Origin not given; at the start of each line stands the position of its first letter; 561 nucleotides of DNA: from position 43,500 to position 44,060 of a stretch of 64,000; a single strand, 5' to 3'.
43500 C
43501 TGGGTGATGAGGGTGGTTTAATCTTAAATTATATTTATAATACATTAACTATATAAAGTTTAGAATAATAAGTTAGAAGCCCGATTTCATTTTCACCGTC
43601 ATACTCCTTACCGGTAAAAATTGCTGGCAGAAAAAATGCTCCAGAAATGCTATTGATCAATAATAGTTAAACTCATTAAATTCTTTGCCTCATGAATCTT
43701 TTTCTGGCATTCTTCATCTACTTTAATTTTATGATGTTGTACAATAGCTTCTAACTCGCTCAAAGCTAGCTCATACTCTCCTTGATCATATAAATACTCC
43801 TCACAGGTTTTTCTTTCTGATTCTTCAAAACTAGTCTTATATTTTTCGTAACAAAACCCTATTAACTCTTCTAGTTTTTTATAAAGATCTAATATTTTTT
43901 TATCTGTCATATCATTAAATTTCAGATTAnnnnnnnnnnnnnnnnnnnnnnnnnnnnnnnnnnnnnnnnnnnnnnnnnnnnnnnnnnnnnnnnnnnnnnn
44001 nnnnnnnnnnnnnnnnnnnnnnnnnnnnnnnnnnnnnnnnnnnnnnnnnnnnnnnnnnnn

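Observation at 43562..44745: Orphan RHS C-terminal toxin / immunity module with a duplicated core-tail recombination remnant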

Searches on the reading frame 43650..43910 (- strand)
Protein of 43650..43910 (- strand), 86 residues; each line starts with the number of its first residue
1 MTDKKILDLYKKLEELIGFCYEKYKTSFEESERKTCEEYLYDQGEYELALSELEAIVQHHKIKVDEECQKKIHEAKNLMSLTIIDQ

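Call 3: search_protein_families(library=pfam, proteins=[window:43650-43910:-], max_evalue=1)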
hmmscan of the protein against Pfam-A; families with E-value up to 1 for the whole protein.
window:43650-43910:- (86 aa): 4 families
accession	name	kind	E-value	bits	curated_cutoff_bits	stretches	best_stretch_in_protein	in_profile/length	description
PF24660.1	PGAP1_3rd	-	0.038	14.4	27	1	46-82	31-67/135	GPI inositol-deacylase beta-sandwich domain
PF13298.12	LigD_N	-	0.084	13.5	31.1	1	21-68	49-96/107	DNA Ligase D 3'-phosphoesterase domain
PF03646.20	FlaG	-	0.11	13.1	23.8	0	4-21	82-99/101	FlaG protein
PF02609.21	Exonuc_VII_S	-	0.86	10.1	24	0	46-58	1-13/52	Exonuclease VII small subunit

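Call 9: search_protein_families(library=ncbifam, proteins=[window:43650-43910:-], max_evalue=1)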
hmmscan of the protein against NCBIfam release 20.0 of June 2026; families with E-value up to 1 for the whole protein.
window:43650-43910:- (86 aa): 7 families
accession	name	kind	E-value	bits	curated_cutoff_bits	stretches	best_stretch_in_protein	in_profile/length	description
NF033691.1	immunity_MafI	subfamily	0.0035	17.1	31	1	16-79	8-66/67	MafI family immunity protein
NF005139.0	PRK06588.1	equivalog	0.01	14.6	485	1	2-53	434-483/508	putative monovalent cation/H+ antiporter subunit D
NF046004.1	ICE_Mbov_0401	equivalog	0.014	14.7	162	1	9-79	236-311/369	Mbov_0401 family ICE element transposase-like protein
TIGR02416.1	CO_dehy_Mo_lg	equivalog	0.02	13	991.15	1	38-83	407-452/770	aerobic carbon-monoxide dehydrogenase large subunit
NF002141.0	PRK00977.1-5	equivalog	0.035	14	92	1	44-59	21-36/93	exodeoxyribonuclease VII small subunit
TIGR01280.1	xseB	equivalog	0.35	11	35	0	46-58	2-14/57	exodeoxyribonuclease VII small subunit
NF010667.0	PRK14064.1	equivalog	0.63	10.4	134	0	6-27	32-53/75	exodeoxyribonuclease VII small subunit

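Call 10: find_encoding_contigs(protein=window:43653-43910:-, flank=10000, max_places=10)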
Protein window:43653-43910:- (86 aa): 1 contig read that carries it; 1 place shown.
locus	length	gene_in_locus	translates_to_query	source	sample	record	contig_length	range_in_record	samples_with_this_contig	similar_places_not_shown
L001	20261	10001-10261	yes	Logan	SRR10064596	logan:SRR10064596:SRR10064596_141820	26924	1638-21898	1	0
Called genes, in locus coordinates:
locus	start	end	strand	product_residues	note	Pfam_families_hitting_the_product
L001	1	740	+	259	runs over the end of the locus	PF00528:BPD_transp_1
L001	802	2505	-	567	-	PF00587:tRNA-synt_2b, PF04073:tRNA_edit, PF03129:HGTP_anticodon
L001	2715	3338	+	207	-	PF03575:Peptidase_S51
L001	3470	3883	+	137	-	PF02675:AdoMet_dc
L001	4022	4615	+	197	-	-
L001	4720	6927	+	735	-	PF16927:HisKA_7TM, PF01590:GAF, PF13185:GAF_2, PF13492:GAF_3, PF00512:HisKA, PF02518:HATPase_c, PF14501:HATPase_c_5 (weak)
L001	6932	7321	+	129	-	PF00072:Response_reg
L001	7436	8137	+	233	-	-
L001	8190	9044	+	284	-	-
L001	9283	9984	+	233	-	PF14436:EndoU_bacteria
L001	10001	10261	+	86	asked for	-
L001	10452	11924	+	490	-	-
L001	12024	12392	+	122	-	-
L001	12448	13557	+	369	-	PF00162:PGK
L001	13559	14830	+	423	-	PF03952:Enolase_N, PF00113:Enolase_C, PF13378:MR_MLE_C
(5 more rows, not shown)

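Call 27: search_solved_structures(query=window:43653-43910:-, max_evalue=10, show_alignments=2)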
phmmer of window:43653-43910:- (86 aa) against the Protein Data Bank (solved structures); distinct sequences matched with E-value up to 10: 1.
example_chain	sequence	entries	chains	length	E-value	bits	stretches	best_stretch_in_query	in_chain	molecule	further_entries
5xs1_A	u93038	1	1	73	0.073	17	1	9-56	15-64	Hyperglycemic hormone-like peptide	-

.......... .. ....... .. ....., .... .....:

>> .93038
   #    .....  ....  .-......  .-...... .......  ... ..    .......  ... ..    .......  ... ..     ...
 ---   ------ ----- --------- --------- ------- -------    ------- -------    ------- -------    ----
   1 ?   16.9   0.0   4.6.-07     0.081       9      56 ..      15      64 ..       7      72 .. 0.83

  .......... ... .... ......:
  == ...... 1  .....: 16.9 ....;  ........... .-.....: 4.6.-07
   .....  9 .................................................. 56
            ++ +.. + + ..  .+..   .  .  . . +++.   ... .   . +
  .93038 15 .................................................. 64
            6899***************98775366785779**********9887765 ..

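Call 29: find_homologous_proteins(query=window:43653-43910:-, max_evalue=0.01)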
Query window:43653-43910:- (86 aa): 8 proteins with E <= 0.01 among 11 candidates.
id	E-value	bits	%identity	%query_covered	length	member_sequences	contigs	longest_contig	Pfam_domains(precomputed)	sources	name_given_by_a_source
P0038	2.0e-47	176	100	100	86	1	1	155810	-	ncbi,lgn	-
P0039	9.6e-32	126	78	93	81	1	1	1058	-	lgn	-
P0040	3.7e-24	102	64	94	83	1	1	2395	-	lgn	-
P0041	1.1e-23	101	60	94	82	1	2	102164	-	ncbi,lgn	-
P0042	1.5e-23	100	62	94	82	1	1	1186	-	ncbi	-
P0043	6.9e-22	95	58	94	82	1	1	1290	-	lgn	-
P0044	1.6e-21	94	62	94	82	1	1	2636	-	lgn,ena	-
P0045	1.7e-16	78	54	94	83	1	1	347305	-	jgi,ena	-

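Call 30: list_cluster_members(proteins=[P0038, P0041, P0045])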
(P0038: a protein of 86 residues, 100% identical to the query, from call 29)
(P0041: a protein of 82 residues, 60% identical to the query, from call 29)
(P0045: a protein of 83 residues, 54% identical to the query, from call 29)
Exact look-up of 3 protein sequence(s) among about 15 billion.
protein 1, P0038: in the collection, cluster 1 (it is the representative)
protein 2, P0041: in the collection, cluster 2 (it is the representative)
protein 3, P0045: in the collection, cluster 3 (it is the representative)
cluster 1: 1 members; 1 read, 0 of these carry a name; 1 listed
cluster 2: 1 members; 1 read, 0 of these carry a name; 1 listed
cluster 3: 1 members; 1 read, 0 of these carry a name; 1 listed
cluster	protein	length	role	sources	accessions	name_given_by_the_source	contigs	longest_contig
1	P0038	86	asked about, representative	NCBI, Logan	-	-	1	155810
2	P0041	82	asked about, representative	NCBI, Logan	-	-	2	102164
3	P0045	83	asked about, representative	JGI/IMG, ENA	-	-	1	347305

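Call 33: search_protein_families(library=ncbifam, alignment_id=A1, max_evalue=0.1)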
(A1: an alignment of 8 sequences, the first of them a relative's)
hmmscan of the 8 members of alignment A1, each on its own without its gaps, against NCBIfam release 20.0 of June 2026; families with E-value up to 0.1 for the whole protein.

A. member 1, P0038 (86 aa): 5 families
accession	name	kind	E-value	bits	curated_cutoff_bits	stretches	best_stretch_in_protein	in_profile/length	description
NF033691.1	immunity_MafI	subfamily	0.0035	17.1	31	1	16-79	8-66/67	MafI family immunity protein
NF005139.0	PRK06588.1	equivalog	0.01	14.6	485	1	2-53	434-483/508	putative monovalent cation/H+ antiporter subunit D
NF046004.1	ICE_Mbov_0401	equivalog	0.014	14.7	162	1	9-79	236-311/369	Mbov_0401 family ICE element transposase-like protein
TIGR02416.1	CO_dehy_Mo_lg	equivalog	0.02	13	991.15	1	38-83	407-452/770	aerobic carbon-monoxide dehydrogenase large subunit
NF002141.0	PRK00977.1-5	equivalog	0.035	14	92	0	44-59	21-36/93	exodeoxyribonuclease VII small subunit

B. families by the number of members that match (of 8 scanned): 5 families
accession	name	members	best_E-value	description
NF033691.1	immunity_MafI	8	0.00019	MafI family immunity protein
TIGR02416.1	CO_dehy_Mo_lg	3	0.02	aerobic carbon-monoxide dehydrogenase large subunit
NF005139.0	PRK06588.1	1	0.01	putative monovalent cation/H+ antiporter subunit D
NF046004.1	ICE_Mbov_0401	1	0.014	Mbov_0401 family ICE element transposase-like protein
NF002141.0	PRK00977.1-5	1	0.035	exodeoxyribonuclease VII small subunit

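Call 34: search_solved_structures(query=A1, max_evalue=10, show_alignments=2)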
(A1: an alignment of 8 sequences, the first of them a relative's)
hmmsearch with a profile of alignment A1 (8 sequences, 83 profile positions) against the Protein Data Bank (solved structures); distinct sequences matched with E-value up to 10: 11.
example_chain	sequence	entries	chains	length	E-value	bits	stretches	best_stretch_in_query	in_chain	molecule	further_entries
5xs1_A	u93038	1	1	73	0.03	17.6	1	9-57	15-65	Hyperglycemic hormone-like peptide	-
3aqe_A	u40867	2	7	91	0.05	16.9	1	11-37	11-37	Receptor activity-modifying protein 2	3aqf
2xvt_A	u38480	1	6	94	0.054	16.8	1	11-37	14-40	RECEPTOR ACTIVITY-MODIFYING PROTEIN 2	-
7d1x_A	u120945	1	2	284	0.057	16.7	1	11-79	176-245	Sulfotransferase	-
7eov_A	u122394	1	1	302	0.063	16.6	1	11-79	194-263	cytosolic sulfotransferase SULT2A8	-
4rwf_A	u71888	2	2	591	0.14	15.5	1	10-37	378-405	Maltose transporter subunit, Receptor activity-modifying protein 2, Calcitonin gene-relate | Maltose/maltodextrin-binding periplasmic protein,Receptor activity-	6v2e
6uun_E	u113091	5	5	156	0.14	15.5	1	11-37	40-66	Receptor activity-modifying protein 2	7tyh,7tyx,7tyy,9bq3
1q3i_A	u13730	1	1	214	0.68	13.3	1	16-75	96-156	Na,K-ATPase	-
3fwk_A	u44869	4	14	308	0.81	13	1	8-38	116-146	FMN Adenylyltransferase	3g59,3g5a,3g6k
4kkv_A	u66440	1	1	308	1.1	12.6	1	8-38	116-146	Similar to uniprot|P38913 Saccharomyces cerevisiae YDL045c FAD synthetase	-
6vl6_B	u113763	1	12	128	6.5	10.1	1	39-77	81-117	T33_dn2B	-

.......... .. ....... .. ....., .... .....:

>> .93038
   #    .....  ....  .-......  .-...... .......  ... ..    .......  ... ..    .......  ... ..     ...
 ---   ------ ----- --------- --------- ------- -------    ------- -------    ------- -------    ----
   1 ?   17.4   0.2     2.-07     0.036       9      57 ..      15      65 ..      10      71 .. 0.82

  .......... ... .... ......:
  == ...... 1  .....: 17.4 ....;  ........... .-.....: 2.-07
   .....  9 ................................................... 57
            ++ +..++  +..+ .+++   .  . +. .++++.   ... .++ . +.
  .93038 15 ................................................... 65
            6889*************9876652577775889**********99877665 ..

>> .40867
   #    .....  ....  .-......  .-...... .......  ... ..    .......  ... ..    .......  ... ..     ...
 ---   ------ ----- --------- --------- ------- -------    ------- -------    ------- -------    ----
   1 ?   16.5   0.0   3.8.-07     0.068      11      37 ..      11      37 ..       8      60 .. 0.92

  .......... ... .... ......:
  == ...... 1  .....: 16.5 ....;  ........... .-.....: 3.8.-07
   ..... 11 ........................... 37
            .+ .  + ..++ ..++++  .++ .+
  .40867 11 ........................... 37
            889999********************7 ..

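Call 37: predict_structure(alignment_id=A1)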
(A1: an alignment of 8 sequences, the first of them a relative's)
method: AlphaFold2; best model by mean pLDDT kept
length: 86 residues; sequences in the alignment: 8
mean_pLDDT: 89.0   pTM: 0.76
mean pLDDT of the five models: 89.0, 87.5, 86.9, 85.5, 84.3
residues with pLDDT >= 90: 66; 70-90: 13; 50-70: 5; < 50: 2
segments of 3 or more residues with pLDDT < 50: none
pLDDT, mean of each block of 10 residues (from residue 1): 78 95 95 94 92 94 94 92 55
secondary structure, 60 per line:
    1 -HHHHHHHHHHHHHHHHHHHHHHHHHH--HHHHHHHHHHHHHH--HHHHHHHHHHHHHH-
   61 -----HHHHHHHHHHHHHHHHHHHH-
elements in order: H2-27 H30-43 H46-59 H66-85

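Call 41: fold_search(model_id=the predicted structure, library=pdb)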
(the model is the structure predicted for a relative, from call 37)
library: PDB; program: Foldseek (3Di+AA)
matches with E <= 10: 27; with E <= 0.001: 0
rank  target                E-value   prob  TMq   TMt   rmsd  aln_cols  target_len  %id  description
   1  3eab_B                4.1e+00  0.06  0.26  0.25  14.2        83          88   16  Crystal structure of Spastin MIT in complex with ESCRT III (released 2008-11-11)
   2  6tb3_BW               4.1e+00  0.06  0.26  0.20  14.3        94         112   17  yeast 80S ribosome in complex with the Not5 subunit of the CCR4-NOT complex (released 2020-04-22)
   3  2bl8_C                4.9e+00  0.16  0.43  0.42   4.6        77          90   16  1.6 Angstrom crystal structure of EntA-im: a bacterial immunity protein conferring immunity to the antimicrobial activ (released 2005-03-07)
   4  9k5p_C                4.9e+00  0.09  0.32  0.31  10.0        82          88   18  Crystal structure of designed zinc-induced homotrimer C3-Zn2-HEHE-19 (released 2025-10-22)
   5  9a4a_A                5.1e+00  0.08  0.33  0.31  14.9        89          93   12  Model of YLAN-FUR by crosslinking MS and deep learning (released 2024-09-18)
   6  2lse_MODEL_1_A        5.4e+00  0.13  0.43  0.39   5.1        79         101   16  Solution NMR Structure of De Novo Designed Four Helix Bundle Protein, Northeast Structural Genomics Consortium (released 2012-06-27)
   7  7nu1                  6.1e+00  0.05  0.26  0.05   8.4        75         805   12  Crystal Structure of Neisseria gonorrhoeae LeuRS E169G mutant (released 2022-08-31)
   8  8zna                  6.4e+00  0.04  0.27  0.26  14.0        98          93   11  Myxococcus xanthus RomX (released 2025-06-04)
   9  4hr1_A                6.8e+00  0.08  0.37  0.29  15.4        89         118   13  Structure of PAV1-137, a protein from the virus PAV1 that infects Pyrococcus abyssi. (released 2013-06-19)
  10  8pv4_CR               6.8e+00  0.07  0.36  0.12   8.7        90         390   12  Chaetomium thermophilum pre-60S State 2 - pre-5S rotation with Rix1 complex - composite structure (released 2023-11-15)
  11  9r34_A                6.8e+00  0.06  0.31  0.12  12.4        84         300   12  Norovirus NS3 hexamer in complex with ATP-gamma-S (released 2025-10-29)
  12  5t6j_B                7.2e+00  0.38  0.37  0.35   0.8        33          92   21  Structure of the MIND Complex Shows a Regulatory Focus of Yeast Kinetochore Assembly (released 2016-11-09)
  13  9a5j_A                7.2e+00  0.06  0.33  0.07  11.9        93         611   10  Integrative model of DNAK-GUDB by crosslinking MS and deep learning (released 2024-09-18)
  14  8jo3_A                7.6e+00  0.15  0.50  0.16   3.4        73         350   16  Cryo-EM structure of a Legionella effector complexed with actin and AMP (released 2024-05-01)
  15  7s7j_A                7.6e+00  0.04  0.26  0.26  14.3        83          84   13  Structure of Human SPASTIN-IST1 complex. (released 2022-09-28)
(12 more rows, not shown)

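Call 62: find_encoding_contigs(protein=P0045, flank=10000, max_places=2)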
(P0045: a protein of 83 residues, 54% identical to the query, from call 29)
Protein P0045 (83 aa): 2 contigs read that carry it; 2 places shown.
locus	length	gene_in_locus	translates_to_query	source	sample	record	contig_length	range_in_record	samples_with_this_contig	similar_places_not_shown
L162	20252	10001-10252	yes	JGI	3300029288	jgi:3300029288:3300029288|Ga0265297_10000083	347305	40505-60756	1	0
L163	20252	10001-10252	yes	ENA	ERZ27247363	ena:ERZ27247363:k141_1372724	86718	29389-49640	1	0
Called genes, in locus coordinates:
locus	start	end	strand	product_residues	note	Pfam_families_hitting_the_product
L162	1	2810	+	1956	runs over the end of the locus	PF03534:SpvB, PF01839:FG-GAP (faint), PF13517:FG-GAP_3, PF20041:DUF6443 (weak), PF05593:RHS_repeat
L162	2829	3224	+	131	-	-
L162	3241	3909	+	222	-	-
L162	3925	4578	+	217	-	-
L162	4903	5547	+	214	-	-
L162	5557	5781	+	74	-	-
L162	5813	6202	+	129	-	-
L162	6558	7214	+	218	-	PF14436:EndoU_bacteria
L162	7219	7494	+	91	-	-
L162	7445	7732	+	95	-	-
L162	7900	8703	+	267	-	-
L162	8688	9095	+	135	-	-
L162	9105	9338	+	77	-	-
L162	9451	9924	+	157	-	-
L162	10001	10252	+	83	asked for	-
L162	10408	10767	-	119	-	-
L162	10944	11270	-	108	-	PF12728:HTH_17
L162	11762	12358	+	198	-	PF04542:Sigma70_r2, PF08281:Sigma70_r4_2, PF04545:Sigma70_r4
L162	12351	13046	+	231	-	PF18915:DUF5667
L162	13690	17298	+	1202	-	-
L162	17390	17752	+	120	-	-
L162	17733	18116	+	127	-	PF13366:PDDEXK_3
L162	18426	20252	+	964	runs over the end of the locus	-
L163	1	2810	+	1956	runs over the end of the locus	PF03534:SpvB, PF01839:FG-GAP (faint), PF13517:FG-GAP_3, PF20041:DUF6443 (weak), PF05593:RHS_repeat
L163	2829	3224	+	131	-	-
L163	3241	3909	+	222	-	-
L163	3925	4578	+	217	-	-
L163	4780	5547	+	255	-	-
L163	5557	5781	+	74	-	-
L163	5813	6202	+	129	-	-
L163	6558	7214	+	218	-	PF14436:EndoU_bacteria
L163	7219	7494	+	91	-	-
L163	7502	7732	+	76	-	-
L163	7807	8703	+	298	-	-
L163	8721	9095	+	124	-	-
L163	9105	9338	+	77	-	-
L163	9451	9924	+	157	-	-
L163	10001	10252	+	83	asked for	-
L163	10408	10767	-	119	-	-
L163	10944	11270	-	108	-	PF12728:HTH_17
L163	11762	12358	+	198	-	PF04542:Sigma70_r2, PF08281:Sigma70_r4_2, PF04545:Sigma70_r4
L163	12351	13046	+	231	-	PF18915:DUF5667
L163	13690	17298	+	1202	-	-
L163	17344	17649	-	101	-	-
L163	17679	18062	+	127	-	PF13366:PDDEXK_3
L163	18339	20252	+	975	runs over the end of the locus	-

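Call 64: find_encoding_contigs(protein=P0039, flank=3000, max_places=2)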
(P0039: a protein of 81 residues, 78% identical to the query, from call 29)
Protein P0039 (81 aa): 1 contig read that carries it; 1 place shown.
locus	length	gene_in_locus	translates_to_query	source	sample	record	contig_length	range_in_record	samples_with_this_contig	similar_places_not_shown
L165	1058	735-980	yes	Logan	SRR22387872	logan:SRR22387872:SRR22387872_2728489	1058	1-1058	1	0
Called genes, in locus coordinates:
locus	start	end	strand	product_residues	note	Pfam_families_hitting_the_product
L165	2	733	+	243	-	?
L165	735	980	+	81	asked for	-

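Call 65: find_encoding_contigs(protein=P0040, flank=3000, max_places=2)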
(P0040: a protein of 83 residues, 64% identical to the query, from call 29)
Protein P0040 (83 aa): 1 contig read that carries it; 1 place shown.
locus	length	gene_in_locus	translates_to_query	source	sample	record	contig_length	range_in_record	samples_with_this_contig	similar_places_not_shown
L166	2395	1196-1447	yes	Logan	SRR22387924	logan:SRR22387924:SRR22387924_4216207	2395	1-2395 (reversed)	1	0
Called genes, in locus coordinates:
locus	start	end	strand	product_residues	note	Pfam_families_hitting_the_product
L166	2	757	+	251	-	?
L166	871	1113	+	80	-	-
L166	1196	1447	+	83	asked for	-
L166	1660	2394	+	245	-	?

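Call 80: search_protein_families(library=padloc, proteins=[window:43650-43910:-], max_evalue=0.01)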
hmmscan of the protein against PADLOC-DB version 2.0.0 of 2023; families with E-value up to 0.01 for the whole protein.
window:43650-43910:- (86 aa): 0 families
